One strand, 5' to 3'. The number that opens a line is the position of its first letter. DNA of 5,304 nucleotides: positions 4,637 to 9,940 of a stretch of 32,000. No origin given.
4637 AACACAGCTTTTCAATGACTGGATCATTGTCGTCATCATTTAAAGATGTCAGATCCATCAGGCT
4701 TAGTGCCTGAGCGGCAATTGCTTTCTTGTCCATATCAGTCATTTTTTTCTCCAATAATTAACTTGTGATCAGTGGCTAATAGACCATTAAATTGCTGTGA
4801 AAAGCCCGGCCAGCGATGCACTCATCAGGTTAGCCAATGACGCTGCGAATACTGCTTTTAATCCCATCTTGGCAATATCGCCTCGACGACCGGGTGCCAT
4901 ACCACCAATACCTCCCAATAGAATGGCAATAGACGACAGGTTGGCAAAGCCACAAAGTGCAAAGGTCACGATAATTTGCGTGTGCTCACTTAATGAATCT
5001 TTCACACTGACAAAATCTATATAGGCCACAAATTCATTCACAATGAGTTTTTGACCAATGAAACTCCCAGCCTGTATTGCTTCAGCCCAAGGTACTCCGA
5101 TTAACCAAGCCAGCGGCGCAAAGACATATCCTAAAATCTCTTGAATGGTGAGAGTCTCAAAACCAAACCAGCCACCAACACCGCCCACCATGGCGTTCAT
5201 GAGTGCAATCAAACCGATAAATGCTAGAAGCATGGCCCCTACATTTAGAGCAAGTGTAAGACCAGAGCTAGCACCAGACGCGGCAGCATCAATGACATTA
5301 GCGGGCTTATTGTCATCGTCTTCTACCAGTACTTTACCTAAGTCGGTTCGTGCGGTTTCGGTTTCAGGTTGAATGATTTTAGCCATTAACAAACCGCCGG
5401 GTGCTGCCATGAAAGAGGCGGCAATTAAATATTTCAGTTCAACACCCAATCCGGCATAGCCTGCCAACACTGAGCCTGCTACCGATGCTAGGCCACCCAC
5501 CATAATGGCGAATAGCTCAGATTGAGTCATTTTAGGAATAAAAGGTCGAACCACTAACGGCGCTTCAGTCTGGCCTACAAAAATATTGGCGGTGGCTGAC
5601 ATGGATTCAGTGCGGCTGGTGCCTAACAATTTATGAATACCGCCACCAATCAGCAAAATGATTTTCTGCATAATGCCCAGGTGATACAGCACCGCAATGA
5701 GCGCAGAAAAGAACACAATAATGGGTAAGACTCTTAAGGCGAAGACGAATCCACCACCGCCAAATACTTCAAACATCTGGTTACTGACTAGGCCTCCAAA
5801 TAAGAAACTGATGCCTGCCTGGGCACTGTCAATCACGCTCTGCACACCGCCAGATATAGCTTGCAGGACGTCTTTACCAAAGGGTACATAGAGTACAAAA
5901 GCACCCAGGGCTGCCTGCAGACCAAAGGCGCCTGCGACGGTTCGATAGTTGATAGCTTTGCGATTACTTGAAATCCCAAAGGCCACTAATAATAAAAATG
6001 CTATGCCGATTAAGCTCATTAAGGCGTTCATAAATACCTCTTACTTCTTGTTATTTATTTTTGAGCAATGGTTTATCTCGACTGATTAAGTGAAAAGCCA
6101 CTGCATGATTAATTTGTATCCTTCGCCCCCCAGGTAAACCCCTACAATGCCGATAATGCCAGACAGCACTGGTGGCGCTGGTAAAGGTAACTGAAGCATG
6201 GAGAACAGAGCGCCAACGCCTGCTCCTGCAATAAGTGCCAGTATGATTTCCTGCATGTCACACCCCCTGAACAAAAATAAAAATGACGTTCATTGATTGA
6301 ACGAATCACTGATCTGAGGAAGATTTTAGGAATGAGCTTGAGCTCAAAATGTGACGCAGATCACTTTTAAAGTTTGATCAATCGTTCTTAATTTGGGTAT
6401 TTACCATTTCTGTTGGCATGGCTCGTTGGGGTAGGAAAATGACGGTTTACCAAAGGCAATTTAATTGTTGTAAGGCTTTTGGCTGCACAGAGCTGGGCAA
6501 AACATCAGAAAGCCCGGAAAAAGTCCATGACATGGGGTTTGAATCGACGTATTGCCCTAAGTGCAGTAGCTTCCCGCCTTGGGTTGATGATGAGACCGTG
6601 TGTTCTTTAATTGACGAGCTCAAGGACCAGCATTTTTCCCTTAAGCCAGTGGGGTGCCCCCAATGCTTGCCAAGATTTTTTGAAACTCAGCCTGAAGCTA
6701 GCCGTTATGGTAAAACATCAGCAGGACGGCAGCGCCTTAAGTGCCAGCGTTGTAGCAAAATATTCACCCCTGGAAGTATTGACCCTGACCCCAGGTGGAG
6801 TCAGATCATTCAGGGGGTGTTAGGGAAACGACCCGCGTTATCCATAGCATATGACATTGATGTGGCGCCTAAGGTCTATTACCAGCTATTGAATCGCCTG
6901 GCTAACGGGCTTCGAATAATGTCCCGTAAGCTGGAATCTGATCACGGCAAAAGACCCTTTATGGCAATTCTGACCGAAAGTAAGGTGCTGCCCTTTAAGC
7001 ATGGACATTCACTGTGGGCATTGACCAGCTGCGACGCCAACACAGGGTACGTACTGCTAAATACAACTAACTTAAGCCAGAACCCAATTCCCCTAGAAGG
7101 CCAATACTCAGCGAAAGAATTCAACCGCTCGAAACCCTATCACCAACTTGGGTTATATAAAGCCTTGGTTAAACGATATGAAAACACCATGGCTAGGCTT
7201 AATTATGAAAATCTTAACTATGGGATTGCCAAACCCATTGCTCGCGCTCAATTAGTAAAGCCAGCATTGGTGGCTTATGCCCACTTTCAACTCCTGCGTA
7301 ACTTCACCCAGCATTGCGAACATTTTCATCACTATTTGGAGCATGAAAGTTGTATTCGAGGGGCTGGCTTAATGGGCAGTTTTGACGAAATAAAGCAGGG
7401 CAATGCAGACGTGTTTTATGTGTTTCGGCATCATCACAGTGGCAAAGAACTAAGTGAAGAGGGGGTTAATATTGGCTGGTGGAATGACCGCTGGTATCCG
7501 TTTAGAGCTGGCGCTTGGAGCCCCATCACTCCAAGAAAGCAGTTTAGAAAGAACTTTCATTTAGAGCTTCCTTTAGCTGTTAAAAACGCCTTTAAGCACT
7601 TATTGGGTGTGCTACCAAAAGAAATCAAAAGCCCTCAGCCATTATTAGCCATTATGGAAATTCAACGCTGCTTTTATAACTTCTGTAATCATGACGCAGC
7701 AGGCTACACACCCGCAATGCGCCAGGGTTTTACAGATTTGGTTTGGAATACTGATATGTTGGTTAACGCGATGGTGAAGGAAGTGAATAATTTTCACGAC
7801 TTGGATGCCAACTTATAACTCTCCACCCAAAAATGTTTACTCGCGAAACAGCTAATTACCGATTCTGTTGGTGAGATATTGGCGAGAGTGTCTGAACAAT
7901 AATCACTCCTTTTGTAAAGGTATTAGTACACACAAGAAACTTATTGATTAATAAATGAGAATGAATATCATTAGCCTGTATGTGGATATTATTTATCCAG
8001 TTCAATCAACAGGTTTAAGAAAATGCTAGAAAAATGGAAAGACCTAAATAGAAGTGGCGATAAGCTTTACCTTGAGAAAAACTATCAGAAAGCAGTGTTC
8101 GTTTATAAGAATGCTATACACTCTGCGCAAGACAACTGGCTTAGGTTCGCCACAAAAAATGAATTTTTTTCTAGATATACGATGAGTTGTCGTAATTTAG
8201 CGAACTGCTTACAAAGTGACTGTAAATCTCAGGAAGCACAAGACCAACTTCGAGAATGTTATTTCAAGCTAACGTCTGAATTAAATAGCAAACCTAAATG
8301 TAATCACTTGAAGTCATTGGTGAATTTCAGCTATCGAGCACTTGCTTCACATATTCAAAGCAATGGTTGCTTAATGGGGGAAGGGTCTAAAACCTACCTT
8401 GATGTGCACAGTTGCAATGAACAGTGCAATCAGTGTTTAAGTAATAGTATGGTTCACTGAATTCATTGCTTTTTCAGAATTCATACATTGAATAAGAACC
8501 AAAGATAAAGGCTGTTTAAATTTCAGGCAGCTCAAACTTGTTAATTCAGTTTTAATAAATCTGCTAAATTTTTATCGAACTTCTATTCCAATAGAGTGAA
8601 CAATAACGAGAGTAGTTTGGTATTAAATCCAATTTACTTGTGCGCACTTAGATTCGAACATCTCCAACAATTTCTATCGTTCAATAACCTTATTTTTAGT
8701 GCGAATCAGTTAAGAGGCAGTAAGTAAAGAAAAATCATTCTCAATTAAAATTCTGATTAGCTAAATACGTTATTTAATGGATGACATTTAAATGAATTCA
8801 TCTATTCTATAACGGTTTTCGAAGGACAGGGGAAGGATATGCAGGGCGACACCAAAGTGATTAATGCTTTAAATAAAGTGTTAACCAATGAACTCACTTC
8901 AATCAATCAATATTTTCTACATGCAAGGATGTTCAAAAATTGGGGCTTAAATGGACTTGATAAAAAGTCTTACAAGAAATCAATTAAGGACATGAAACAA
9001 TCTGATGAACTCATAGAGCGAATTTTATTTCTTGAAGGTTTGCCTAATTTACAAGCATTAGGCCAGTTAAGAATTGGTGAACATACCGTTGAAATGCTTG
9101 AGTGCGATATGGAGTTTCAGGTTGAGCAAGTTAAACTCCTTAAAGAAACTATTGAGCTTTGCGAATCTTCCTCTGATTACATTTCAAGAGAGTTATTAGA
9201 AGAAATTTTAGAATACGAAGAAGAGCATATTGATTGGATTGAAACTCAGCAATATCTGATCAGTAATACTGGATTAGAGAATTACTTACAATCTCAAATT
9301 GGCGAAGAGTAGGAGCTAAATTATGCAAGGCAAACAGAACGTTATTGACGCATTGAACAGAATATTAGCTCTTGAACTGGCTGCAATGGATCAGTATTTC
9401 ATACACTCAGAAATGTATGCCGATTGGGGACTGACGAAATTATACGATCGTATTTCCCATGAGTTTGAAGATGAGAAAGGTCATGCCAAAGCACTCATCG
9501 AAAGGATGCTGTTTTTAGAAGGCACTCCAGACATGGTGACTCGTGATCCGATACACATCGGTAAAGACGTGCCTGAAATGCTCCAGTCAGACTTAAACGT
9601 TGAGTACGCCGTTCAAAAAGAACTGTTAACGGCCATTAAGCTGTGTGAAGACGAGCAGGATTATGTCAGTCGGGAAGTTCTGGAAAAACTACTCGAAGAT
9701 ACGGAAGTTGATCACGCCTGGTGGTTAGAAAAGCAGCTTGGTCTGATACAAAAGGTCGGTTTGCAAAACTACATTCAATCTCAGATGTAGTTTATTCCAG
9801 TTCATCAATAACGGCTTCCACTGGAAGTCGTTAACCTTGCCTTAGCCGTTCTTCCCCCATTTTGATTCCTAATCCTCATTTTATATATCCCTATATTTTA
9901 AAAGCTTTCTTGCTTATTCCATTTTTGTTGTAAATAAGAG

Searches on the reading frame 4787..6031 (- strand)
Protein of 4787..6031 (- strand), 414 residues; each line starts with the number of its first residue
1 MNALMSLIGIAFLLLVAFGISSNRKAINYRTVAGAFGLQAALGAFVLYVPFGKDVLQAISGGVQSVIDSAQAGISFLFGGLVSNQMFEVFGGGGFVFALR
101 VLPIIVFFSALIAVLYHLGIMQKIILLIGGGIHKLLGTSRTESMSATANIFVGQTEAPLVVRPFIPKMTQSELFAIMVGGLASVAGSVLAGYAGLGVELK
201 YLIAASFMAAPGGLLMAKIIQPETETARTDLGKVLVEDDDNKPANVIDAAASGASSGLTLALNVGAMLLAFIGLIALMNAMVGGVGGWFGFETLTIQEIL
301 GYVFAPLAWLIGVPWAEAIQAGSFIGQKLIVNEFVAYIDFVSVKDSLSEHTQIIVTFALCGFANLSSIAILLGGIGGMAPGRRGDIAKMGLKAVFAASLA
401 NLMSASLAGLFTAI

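Call 43: search_protein_families(library=pfam, proteins=[window:4787-6031:-])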
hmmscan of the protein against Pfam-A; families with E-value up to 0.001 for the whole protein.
window:4787-6031:- (414 aa): 3 families
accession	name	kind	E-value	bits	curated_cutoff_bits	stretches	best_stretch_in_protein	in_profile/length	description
PF07662.18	Nucleos_tra2_C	-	9.6e-81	270.9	32.3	1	201-409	1-213/213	Na+ dependent nucleoside transporter C-terminus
PF01773.25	Nucleos_tra2_N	-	1.3e-24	87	27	1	8-81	1-74/74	Na+ dependent nucleoside transporter N-terminus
PF07670.19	Gate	-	6.5e-19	68.8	29.6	1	98-195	1-100/104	Nucleoside recognition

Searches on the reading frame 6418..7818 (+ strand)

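Call 43: search_protein_families(library=pfam, proteins=[window:6418-7818:+])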
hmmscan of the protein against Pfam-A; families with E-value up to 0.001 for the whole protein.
window:6418-7818:+ (466 aa): 0 families

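Call 76: search_protein_families(library=ncbifam, proteins=[window:6418-7818:+], max_evalue=0.1)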
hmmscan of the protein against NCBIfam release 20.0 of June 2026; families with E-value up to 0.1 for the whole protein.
window:6418-7818:+ (466 aa): 3 families
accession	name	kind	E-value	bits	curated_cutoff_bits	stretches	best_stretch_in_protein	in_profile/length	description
NF048018.1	IS256_N_4Cys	domain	0.00056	20.5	27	1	95-116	11-31/31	transposase-like zinc-binding domain-containing protein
NF050000.1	IS1_IS1595_Zn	domain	0.0064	17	28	1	94-117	9-32/34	IS1/IS1595 family N-terminal zinc-binding domain-containing protein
NF033544.1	transpos_IS1249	exception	0.023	13.8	300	1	93-117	10-35/382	IS1249 family transposase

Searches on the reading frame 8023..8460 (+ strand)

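Call 43: search_protein_families(library=pfam, proteins=[window:8023-8460:+])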
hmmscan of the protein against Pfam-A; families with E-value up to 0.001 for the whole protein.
window:8023-8460:+ (145 aa): 0 families

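Call 76: search_protein_families(library=ncbifam, proteins=[window:8023-8460:+], max_evalue=0.1)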
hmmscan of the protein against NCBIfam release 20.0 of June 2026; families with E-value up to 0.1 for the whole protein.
window:8023-8460:+ (145 aa): 2 families
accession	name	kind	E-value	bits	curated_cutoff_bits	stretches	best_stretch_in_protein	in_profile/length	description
NF042912.1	Amuc_1098_fam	equivalog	0.01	13.9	750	1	6-80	42-116/805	Amuc_1098 family type IV pilus outer membrane protein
NF009720.0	PRK13247.1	equivalog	0.011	15.5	263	1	13-96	106-187/240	15,16-dihydrobiliverdin:ferredoxin oxidoreductase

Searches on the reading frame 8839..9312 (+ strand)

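Call 4: search_protein_families(library=pfam, proteins=[window:8839-9312:+])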
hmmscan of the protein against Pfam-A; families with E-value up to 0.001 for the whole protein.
window:8839-9312:+ (157 aa): 1 family
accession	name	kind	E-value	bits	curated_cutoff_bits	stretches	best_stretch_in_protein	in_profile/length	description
PF00210.30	Ferritin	-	3.4e-33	115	24.5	1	8-137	1-135/142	Ferritin-like domain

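Call 76: search_protein_families(library=ncbifam, proteins=[window:8839-9312:+], max_evalue=0.1)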
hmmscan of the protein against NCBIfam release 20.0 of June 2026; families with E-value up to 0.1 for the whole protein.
window:8839-9312:+ (157 aa): 4 families
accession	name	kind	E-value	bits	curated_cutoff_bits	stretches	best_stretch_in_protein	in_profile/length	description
TIGR00754.1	bfr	equivalog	1.2e-68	230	125.55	1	1-157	1-157/157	bacterioferritin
NF041388.1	DNAstvprot_Halo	equivalog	1.4e-06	28.4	170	1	6-136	23-162/171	DNA starvation/stationary phase protection protein DpsA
NF058679.1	EncB_fam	subfamily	0.022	14.7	90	0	5-31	19-45/117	encapsulin nanocompartment ferritin-likeEncB family encapsulin nanocompartment ferritin-like cargo protein cargo protein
NF052461.1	DNAProtecDpsACyan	equivalog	0.039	13.6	300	1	83-130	113-160/176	DNA starvation/stress protection protein DpsA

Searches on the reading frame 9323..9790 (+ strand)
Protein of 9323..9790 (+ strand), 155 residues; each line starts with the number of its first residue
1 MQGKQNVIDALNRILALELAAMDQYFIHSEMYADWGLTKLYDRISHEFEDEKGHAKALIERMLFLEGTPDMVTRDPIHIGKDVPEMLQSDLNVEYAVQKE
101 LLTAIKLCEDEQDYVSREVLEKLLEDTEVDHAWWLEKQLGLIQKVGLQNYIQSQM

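Call 4: search_protein_families(library=pfam, proteins=[window:9323-9790:+])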
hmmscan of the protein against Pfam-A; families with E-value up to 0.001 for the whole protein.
window:9323-9790:+ (155 aa): 1 family
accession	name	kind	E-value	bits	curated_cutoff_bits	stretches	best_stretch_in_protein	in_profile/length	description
PF00210.30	Ferritin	-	7.6e-35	120.3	24.5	1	8-144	1-141/142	Ferritin-like domain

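Call 76: search_protein_families(library=ncbifam, proteins=[window:9323-9790:+], max_evalue=0.1)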
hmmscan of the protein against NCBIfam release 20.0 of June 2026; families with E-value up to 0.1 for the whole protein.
window:9323-9790:+ (155 aa): 4 families
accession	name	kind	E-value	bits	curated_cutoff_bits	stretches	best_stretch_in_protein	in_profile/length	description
TIGR00754.1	bfr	equivalog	2.9e-49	167.1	125.55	1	1-155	1-154/157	bacterioferritin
NF052461.1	DNAProtecDpsACyan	equivalog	0.00089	19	300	1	5-137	26-166/176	DNA starvation/stress protection protein DpsA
NF041388.1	DNAstvprot_Halo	equivalog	0.0046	16.9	170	1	5-130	22-156/171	DNA starvation/stationary phase protection protein DpsA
NF058679.1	EncB_fam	subfamily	0.03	14.3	90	1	3-66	17-77/117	encapsulin nanocompartment ferritin-likeEncB family encapsulin nanocompartment ferritin-like cargo protein cargo protein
